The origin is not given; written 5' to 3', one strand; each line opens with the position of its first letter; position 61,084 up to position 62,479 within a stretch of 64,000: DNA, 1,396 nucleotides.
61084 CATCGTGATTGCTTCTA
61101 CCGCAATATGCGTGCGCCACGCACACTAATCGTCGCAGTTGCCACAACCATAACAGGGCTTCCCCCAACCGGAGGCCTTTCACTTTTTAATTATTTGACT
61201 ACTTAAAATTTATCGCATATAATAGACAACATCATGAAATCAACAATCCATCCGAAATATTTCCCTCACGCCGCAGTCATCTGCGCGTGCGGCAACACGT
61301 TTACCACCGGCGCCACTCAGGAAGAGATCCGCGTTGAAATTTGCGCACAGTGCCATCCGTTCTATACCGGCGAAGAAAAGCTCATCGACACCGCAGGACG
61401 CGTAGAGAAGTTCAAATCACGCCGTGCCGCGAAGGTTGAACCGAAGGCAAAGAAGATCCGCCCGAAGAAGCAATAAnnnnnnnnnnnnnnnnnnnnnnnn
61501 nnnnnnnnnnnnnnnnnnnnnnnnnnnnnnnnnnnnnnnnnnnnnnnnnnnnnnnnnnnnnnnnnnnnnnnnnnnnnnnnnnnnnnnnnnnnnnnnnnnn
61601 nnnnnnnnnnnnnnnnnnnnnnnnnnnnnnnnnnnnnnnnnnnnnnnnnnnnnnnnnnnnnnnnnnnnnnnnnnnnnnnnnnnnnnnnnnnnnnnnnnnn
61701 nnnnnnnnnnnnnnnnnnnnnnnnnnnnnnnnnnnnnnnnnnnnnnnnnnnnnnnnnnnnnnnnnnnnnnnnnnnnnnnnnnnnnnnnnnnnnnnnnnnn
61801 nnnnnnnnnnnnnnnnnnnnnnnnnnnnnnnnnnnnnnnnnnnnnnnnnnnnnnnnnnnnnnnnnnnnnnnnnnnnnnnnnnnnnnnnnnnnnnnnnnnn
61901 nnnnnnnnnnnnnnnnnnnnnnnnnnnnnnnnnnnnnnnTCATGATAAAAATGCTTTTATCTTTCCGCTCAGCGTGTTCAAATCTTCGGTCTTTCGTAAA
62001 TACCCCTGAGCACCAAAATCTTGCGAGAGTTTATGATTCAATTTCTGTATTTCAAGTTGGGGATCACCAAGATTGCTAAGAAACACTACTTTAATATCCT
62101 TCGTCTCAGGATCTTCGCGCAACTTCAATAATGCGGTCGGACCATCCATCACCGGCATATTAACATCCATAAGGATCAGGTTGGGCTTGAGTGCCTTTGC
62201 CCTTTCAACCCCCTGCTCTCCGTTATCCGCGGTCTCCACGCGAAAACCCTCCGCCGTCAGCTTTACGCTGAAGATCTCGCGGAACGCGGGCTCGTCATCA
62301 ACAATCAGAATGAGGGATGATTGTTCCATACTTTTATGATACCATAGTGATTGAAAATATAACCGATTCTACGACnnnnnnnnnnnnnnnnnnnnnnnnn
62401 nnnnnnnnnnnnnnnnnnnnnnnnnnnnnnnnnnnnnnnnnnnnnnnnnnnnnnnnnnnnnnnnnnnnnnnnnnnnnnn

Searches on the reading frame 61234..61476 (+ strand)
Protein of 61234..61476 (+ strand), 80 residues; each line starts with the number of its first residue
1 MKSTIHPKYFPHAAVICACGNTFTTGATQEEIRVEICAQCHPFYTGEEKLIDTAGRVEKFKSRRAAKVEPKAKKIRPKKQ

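Call 43: search_protein_families(library=pfam, proteins=[window:61234-61476:+])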
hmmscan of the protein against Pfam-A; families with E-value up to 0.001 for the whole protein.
window:61234-61476:+ (80 aa): 1 family
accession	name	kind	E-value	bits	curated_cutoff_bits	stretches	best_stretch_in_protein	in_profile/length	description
PF01197.23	Ribosomal_L31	-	1.1e-27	96.4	27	1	1-63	1-63/65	Ribosomal protein L31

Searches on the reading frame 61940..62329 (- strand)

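Call 81: search_protein_families(library=pfam, proteins=[window:61940-62329:-])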
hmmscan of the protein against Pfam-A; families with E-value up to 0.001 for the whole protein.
window:61940-62329:- (129 aa): 1 family
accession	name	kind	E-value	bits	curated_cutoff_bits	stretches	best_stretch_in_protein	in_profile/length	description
PF00072.30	Response_reg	-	1.4e-22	80.4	30.2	1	7-124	1-110/111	Response regulator receiver domain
